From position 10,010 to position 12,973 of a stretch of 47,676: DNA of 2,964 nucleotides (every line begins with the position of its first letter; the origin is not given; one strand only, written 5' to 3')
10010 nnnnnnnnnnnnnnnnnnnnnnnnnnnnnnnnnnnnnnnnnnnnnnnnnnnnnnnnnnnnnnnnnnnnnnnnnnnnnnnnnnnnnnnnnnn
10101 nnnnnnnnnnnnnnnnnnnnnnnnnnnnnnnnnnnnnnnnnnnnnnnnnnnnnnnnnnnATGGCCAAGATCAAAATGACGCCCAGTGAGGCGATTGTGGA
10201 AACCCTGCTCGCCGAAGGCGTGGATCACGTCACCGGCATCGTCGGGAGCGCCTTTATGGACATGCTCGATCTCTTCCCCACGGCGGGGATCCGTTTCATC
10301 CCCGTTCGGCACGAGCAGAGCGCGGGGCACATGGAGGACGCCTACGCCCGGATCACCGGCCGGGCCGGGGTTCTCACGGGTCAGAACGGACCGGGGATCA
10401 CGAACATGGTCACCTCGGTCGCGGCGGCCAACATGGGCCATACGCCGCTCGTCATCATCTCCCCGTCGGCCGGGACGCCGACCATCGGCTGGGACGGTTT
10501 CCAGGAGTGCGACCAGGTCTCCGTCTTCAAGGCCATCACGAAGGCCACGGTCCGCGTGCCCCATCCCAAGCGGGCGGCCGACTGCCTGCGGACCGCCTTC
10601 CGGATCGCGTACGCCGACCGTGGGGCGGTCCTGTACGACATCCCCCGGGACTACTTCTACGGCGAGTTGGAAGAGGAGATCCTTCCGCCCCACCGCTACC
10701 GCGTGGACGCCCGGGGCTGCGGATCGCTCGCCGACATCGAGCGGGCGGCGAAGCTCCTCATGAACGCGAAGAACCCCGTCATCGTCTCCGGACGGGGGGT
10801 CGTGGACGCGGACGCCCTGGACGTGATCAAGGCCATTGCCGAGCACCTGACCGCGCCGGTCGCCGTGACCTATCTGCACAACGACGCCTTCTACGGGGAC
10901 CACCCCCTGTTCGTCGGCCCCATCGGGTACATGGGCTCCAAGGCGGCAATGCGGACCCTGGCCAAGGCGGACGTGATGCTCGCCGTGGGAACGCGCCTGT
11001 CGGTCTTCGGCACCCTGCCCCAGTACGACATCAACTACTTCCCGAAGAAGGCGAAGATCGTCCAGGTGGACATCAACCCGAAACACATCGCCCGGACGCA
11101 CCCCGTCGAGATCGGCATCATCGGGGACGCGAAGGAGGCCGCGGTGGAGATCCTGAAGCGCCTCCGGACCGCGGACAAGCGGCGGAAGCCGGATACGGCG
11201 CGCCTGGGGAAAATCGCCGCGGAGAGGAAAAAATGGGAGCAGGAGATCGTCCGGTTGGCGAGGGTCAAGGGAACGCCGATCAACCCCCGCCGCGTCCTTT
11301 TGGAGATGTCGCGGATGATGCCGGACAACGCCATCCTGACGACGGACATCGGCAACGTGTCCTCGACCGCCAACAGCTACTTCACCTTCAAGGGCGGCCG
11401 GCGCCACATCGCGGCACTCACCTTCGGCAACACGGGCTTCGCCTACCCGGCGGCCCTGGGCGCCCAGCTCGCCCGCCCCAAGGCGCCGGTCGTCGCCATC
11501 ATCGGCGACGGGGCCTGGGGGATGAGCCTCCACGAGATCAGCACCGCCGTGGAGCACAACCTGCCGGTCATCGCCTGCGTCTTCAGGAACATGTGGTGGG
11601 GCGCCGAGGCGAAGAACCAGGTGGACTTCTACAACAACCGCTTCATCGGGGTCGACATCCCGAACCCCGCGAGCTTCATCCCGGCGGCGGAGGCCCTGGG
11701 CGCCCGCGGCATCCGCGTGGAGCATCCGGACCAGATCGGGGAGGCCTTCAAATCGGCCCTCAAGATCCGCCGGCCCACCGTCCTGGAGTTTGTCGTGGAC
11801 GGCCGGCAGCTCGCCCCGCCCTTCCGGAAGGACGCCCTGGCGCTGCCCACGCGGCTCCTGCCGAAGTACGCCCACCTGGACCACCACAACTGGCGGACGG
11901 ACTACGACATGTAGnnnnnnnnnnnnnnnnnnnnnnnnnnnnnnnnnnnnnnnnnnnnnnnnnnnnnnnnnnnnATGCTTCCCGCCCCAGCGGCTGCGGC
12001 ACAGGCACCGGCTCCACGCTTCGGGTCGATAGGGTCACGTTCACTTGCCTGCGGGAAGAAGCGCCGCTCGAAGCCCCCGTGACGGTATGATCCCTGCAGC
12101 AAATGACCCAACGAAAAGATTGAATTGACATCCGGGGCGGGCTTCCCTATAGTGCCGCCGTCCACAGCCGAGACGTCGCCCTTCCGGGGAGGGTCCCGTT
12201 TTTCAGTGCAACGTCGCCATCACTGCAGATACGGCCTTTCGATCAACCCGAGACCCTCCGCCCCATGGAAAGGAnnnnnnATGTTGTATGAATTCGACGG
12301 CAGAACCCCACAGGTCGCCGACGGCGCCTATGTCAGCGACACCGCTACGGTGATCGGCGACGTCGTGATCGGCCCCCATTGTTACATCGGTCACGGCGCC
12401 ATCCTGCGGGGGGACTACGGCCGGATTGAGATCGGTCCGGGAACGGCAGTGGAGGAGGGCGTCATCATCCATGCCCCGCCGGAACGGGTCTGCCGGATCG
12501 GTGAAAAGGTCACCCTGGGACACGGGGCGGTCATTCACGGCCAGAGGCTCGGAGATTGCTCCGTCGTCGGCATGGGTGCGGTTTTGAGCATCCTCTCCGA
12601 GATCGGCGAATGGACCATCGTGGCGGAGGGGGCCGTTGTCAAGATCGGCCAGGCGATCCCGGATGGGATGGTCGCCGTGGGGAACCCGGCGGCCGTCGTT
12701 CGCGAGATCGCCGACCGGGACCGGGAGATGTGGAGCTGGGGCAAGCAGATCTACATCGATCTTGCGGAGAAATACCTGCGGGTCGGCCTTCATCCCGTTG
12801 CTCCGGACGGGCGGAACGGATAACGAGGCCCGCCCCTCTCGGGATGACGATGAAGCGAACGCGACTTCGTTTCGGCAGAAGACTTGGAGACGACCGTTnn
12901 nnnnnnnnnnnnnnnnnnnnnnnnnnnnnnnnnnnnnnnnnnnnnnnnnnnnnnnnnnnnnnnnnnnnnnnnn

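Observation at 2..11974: dsrMKJOP physically fused with the Xsc module in one co-directional, tightly spaced gene string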

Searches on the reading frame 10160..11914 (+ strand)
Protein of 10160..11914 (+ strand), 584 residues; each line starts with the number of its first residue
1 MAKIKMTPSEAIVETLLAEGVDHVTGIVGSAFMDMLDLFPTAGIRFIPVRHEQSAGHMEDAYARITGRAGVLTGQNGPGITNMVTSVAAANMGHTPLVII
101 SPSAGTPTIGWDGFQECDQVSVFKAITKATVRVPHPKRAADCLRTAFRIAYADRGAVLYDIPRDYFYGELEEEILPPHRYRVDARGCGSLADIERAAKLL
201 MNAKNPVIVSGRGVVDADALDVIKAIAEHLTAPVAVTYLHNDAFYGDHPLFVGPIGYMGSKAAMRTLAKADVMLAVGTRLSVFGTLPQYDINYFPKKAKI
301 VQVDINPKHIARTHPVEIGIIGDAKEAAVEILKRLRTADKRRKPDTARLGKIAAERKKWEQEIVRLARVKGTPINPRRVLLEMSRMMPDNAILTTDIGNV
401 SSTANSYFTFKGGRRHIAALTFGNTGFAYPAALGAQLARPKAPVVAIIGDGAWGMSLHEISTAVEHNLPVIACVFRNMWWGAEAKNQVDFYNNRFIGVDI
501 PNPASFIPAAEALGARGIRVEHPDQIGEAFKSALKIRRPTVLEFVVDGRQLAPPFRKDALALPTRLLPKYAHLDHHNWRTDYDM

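Call 3: search_protein_families(library=pfam, proteins=[window:10160-11914:+])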
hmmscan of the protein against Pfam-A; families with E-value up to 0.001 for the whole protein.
window:10160-11914:+ (584 aa): 3 families
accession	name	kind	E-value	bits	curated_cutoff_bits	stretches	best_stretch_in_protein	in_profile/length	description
PF00205.28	TPP_enzyme_M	-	2.4e-38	131.4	30.4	1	193-328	1-134/137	Thiamine pyrophosphate enzyme, central domain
PF02775.26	TPP_enzyme_C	-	2.9e-38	131.5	21.9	1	396-544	1-151/151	Thiamine pyrophosphate enzyme, C-terminal TPP binding domain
PF02776.23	TPP_enzyme_N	-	1.8e-31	108.9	26.8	1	6-121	1-118/119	Thiamine pyrophosphate enzyme, N-terminal TPP binding domain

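Call 4: search_protein_families(library=ncbifam, proteins=[window:10160-11914:+])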
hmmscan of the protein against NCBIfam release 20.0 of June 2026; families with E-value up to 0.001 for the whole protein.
window:10160-11914:+ (584 aa): 53 families (the best 25 are shown)
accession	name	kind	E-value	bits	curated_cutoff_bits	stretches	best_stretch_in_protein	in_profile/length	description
TIGR03457.1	sulphoacet_xsc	equivalog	5.8e-251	833.9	676.4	1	5-570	1-579/579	sulfoacetaldehyde acetyltransferase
NF005713.0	PRK07525.1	subfamily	1.9e-250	832.3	620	1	2-575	2-590/592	sulfoacetaldehyde acetyltransferase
TIGR00118.1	acolac_lg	equivalog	5e-119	398.3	538.35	1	6-553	1-541/557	biosynthetic-type acetolactate synthase large subunit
NF004919.0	PRK06276.1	equivalog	3.8e-114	382.1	866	1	6-551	1-543/582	acetolactate synthase large subunit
NF004710.0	PRK06048.1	equivalog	1.4e-108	363.8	976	1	4-551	6-542/561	acetolactate synthase large subunit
NF005039.0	PRK06456.1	equivalog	1.8e-97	327.2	868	1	9-554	5-552/572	acetolactate synthase large subunit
NF006052.0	PRK08199.1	subfamily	9.2e-95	318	539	1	5-553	7-544/559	thiamine pyrophosphate protein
NF005860.0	PRK07789.1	equivalog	3.1e-94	316.4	881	1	3-547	31-579/615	acetolactate synthase large subunit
NF005058.0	PRK06466.1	equivalog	7.4e-94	315.2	951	1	6-547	4-548/574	acetolactate synthase 3 large subunit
NF005651.0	PRK07418.1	subfamily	7.3e-93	311.8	942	1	4-547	17-560/617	acetolactate synthase large subunit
NF005824.0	PRK07710.1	equivalog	1.8e-91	307.2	976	1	4-547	15-549/573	acetolactate synthase large subunit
NF006122.0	PRK08266.1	subfamily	2e-91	307.1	571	1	5-555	3-533/543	hypothetical protein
NF006581.0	PRK09107.1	equivalog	4.2e-91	306.1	974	1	4-550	9-557/595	acetolactate synthase 3 large subunit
NF005409.0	PRK06965.1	equivalog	4.7e-90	302.7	1035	1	5-545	20-560/587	acetolactate synthase 3 catalytic subunit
NF006187.0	PRK08322.1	equivalog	8.4e-89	298.4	509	1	6-548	2-530/548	acetolactate synthase large subunit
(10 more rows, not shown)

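Call 9: find_encoding_contigs(protein=window:10160-11914:+, flank=10000, max_places=6)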
Protein window:10160-11914:+ (584 aa): 22 contigs read that carry it; 6 places shown.
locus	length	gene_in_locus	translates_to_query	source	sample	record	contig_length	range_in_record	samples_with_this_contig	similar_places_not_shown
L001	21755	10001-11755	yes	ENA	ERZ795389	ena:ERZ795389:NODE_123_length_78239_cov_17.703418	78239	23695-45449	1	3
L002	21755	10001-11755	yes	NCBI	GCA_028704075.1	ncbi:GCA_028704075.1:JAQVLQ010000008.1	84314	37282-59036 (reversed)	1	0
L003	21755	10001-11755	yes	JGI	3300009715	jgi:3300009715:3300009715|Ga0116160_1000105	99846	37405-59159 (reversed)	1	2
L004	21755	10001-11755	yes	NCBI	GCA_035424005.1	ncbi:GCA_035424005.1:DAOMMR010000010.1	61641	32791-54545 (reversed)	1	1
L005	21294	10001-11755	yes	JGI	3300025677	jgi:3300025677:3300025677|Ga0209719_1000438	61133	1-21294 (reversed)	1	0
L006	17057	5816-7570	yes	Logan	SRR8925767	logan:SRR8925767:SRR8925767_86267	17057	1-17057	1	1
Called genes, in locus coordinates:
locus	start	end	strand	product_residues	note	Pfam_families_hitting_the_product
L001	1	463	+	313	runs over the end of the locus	PF02665:Nitrate_red_gam (weak)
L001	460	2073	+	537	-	PF13187:Fer4_9 (faint), PF00037:Fer4 (faint), PF13237:Fer4_10 (faint), PF13183:Fer4_8, PF13484:Fer4_16 (faint), PF13534:Fer4_17 (weak), PF02754:CCG (weak)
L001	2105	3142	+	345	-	PF02665:Nitrate_red_gam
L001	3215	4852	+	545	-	PF12838:Fer4_7 (faint), PF13183:Fer4_8, PF13237:Fer4_10 (faint), PF13534:Fer4_17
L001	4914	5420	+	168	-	-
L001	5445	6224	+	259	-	PF13534:Fer4_17 (faint), PF13237:Fer4_10 (weak), PF13247:Fer4_11, PF00037:Fer4 (weak), PF12837:Fer4_6 (weak), PF12838:Fer4_7, PF13187:Fer4_9 (weak), PF13247:Fer4_11 (weak)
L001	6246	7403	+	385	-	PF03916:NrfD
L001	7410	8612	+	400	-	PF08240:ADH_N, PF00107:ADH_zinc_N, PF13602:ADH_zinc_N_2 (faint)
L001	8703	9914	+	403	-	PF00871:Acetate_kinase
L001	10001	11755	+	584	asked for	PF02776:TPP_enzyme_N, PF00205:TPP_enzyme_M, PF02775:TPP_enzyme_C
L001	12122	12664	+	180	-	PF00132:Hexapep (weak), PF25084:LbH_EIF2B (faint), PF25087:GMPPB_C (faint)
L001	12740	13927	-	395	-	PF00884:Sulfatase, PF01663:Phosphodiest (faint), PF16347:SGSH_C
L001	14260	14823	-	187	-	-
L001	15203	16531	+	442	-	PF00282:Pyridoxal_deC, PF00266:Aminotran_5 (weak)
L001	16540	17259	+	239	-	PF01925:TauE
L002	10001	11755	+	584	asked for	PF02776:TPP_enzyme_N, PF00205:TPP_enzyme_M, PF02775:TPP_enzyme_C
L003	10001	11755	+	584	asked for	PF02776:TPP_enzyme_N, PF00205:TPP_enzyme_M, PF02775:TPP_enzyme_C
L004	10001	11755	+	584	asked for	PF02776:TPP_enzyme_N, PF00205:TPP_enzyme_M, PF02775:TPP_enzyme_C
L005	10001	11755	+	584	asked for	PF02776:TPP_enzyme_N, PF00205:TPP_enzyme_M, PF02775:TPP_enzyme_C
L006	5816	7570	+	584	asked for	PF02776:TPP_enzyme_N, PF00205:TPP_enzyme_M, PF02775:TPP_enzyme_C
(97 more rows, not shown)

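Call 48: find_homologous_proteins(query=window:10160-11914:+, max_evalue=1e-100)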
Query window:10160-11914:+ (584 aa): 7783 proteins with E <= 1e-100 among 8000 candidates; the best 120 are listed.
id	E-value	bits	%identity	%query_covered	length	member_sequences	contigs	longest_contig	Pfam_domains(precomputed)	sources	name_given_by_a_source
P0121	0.0e+0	1288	97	100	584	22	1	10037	PF02775.27,PF02776.24,PF00205.29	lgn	-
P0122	0.0e+0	1141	83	99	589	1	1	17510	PF02775.27,PF02776.24,PF00205.29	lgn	-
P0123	0.0e+0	1140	84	99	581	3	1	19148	PF02775.27,PF02776.24,PF00205.29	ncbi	-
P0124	0.0e+0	1136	84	99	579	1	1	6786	PF02775.27,PF02776.24,PF00205.29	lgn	-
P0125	0.0e+0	1135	84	99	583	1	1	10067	PF02775.27,PF02776.24,PF00205.29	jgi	jgi:sulfoacetaldehyde acetyltransferase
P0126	0.0e+0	1135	84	99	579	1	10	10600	PF02775.27,PF02776.24,PF00205.29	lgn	-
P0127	0.0e+0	1134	84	99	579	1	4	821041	PF02775.27,PF02776.24,PF00205.29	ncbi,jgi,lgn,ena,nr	ncbi:MAG TPA: sulfoacetaldehyde acetyltransferase [Syntrophales bacterium]|nr:sulfoacetaldehyde acet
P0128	0.0e+0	1134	83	99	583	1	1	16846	PF02775.27,PF02776.24,PF00205.29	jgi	jgi:sulfoacetaldehyde acetyltransferase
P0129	0.0e+0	1134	84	99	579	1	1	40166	PF02775.27,PF02776.24,PF00205.29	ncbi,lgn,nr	ncbi:MAG: sulfoacetaldehyde acetyltransferase [Syntrophaceae bacterium]|nr:sulfoacetaldehyde acetylt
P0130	0.0e+0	1133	84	99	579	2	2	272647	PF02775.27,PF02776.24,PF00205.29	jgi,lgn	-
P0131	0.0e+0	1132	84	99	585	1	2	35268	PF02775.27,PF02776.24,PF00205.29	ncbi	-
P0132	0.0e+0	1131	84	99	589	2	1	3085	PF02775.27,PF02776.24,PF00205.29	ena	-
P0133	0.0e+0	1130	83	99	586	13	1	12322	PF02775.27,PF02776.24,PF00205.29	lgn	-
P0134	0.0e+0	1130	83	99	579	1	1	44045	PF02775.27,PF02776.24,PF00205.29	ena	-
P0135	0.0e+0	1130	84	99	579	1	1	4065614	PF02775.27,PF02776.24,PF00205.29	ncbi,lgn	ncbi:MAG: sulfoacetaldehyde acetyltransferase [Syntrophales bacterium]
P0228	0.0e+0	1084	80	99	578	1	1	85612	PF02775.27,PF02776.24,PF00205.29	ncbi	-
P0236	0.0e+0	1046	78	99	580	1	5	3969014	PF02775.27,PF02776.24,PF00205.29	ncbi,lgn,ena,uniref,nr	ncbi:sulfoacetaldehyde acetyltransferase [Desulforamulus ruminis]|uniref:Sulfoacetaldehyde acetyltra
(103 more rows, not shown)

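Call 49: find_encoding_contigs(protein=P0228, flank=10000, max_places=1)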
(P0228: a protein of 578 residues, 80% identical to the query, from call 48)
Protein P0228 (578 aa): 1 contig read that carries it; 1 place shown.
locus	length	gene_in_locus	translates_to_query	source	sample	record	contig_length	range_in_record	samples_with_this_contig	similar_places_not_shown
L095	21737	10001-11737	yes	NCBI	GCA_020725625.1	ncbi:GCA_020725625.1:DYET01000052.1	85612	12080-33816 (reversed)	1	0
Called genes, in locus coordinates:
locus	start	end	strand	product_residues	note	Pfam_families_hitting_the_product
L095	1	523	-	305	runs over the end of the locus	PF01171:ATP_bind_3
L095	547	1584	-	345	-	PF00850:Hist_deacetyl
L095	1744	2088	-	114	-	-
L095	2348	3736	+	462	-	PF01565:FAD_binding_4, PF02913:FAD-oxidase_C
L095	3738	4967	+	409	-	PF00037:Fer4 (faint), PF12797:Fer4_2 (faint), PF12838:Fer4_7, PF13183:Fer4_8, PF13187:Fer4_9 (weak), PF13484:Fer4_16, PF13534:Fer4_17, PF02754:CCG, +1 more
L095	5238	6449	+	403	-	PF00871:Acetate_kinase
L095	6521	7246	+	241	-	PF13412:HTH_24 (faint), PF00392:GntR, PF08220:HTH_DeoR (weak), PF07702:UTRA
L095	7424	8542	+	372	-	PF05222:AlaDh_PNT_N, PF03807:F420_oxidored (faint), PF01262:AlaDh_PNT_C, PF07992:Pyr_redox_2 (weak), PF00070:Pyr_redox (weak)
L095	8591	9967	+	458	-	PF00202:Aminotran_3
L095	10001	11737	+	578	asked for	PF02776:TPP_enzyme_N, PF00205:TPP_enzyme_M, PF02775:TPP_enzyme_C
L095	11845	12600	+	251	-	PF00005:ABC_tran, PF13304:AAA_21 (faint)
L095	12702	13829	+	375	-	PF04069:OpuAC, PF09084:NMT1, PF12974:Phosphonate-bd, PF13379:NMT1_2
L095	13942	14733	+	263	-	PF00528:BPD_transp_1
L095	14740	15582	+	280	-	PF00528:BPD_transp_1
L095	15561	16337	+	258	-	PF00005:ABC_tran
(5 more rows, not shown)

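Call 50: find_encoding_contigs(protein=P0236, flank=10000, max_places=1)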
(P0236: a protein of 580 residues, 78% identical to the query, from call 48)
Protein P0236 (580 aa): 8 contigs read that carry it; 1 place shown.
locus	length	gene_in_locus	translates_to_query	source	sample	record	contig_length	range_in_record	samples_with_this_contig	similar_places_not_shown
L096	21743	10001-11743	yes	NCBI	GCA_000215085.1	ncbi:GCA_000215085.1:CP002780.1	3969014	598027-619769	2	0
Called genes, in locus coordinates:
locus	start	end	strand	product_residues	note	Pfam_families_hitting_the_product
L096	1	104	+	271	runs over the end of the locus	PF01547:SBP_bac_1 (weak), PF13531:SBP_bac_11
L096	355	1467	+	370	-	PF00465:Fe-ADH, PF13685:Fe-ADH_2 (weak), PF25137:ADH_Fe_C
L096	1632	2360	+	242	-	PF00392:GntR, PF08220:HTH_DeoR (weak), PF07702:UTRA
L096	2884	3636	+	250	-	PF00005:ABC_tran, PF13304:AAA_21 (faint)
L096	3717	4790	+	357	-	PF09084:NMT1, PF12974:Phosphonate-bd, PF13379:NMT1_2 (weak), PF04069:OpuAC (weak)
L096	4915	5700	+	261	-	PF00528:BPD_transp_1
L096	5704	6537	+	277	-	PF00528:BPD_transp_1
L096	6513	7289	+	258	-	PF00005:ABC_tran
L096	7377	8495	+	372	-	PF05222:AlaDh_PNT_N, PF07992:Pyr_redox_2 (weak), PF01262:AlaDh_PNT_C, PF01488:Shikimate_DH (faint), PF02826:2-Hacid_dh_C (weak), PF00070:Pyr_redox (faint), PF02737:3HCDH_N (faint)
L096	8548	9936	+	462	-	PF00202:Aminotran_3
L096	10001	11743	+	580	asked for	PF02776:TPP_enzyme_N, PF00205:TPP_enzyme_M, PF02775:TPP_enzyme_C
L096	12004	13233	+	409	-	PF07690:MFS_1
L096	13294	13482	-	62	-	-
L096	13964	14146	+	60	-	PF12797:Fer4_2 (weak), PF13237:Fer4_10, PF00037:Fer4 (weak), PF14697:Fer4_21, PF12838:Fer4_7, PF13187:Fer4_9, PF12837:Fer4_6 (weak), PF00037:Fer4 (weak), +5 more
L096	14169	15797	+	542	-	PF03063:Prismane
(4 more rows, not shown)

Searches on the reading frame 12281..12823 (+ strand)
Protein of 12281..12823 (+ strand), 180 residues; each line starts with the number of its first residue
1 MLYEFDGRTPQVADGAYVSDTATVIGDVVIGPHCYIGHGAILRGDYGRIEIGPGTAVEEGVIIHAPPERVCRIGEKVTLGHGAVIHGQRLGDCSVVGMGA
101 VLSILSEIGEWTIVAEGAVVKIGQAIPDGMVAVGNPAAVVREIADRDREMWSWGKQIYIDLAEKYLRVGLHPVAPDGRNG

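Call 21: search_protein_families(library=ncbifam, proteins=[window:12281-12823:+], max_evalue=0.00001)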
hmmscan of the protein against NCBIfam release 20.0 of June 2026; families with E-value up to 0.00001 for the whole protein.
window:12281-12823:+ (180 aa): 11 families
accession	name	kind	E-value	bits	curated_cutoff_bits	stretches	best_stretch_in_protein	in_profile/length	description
TIGR02287.1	PaaY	equivalog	8.3e-37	126.7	319.6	1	3-175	2-173/192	phenylacetic acid degradation protein PaaY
NF050158.1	CarbAnhydGPos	equivalog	2.4e-34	118.5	250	1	1-166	1-166/172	gamma carbonic anhydrase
NF010150.1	PRK13627.1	equivalog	3.3e-31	108.5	305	1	2-175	3-175/196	carnitine operon protein CaiE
NF040597.1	carb_anhyd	equivalog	5.5e-13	49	380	1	8-65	59-117/248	carbonic anhydrase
TIGR03570.1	NeuD_NnaD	subfamily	2.9e-12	46.6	160.8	1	50-137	119-201/202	NeuD/PglB/VioB family sugar acetyltransferase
NF053794.1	beta_CO2some_M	equivalog_domain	1.8e-08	34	550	1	9-129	19-149/320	beta-carboxysome scaffolding protein CcmM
NF041874.1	EPS_EpsC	equivalog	1.6e-06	27.9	150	0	7-42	110-146/168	serine O-acetyltransferase EpsC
NF002060.0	PRK00892.1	subfamily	3.2e-06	26.5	207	0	10-85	114-182/345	UDP-3-O-(3-hydroxymyristoyl)glucosamine N-acyltransferase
NF007240.0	PRK09677.1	equivalog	5e-06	26.1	243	0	107-151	150-191/192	putative lipopolysaccharide biosynthesis O-acetyl transferase WbbJ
NF053793.1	beta_CO2some_N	equivalog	6.8e-06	25.9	100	1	22-120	14-112/118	beta-carboxysome scaffolding protein CcmN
NF007076.0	PRK09527.1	equivalog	9.1e-06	25.2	347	0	91-151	135-193/203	galactoside O-acetyltransferase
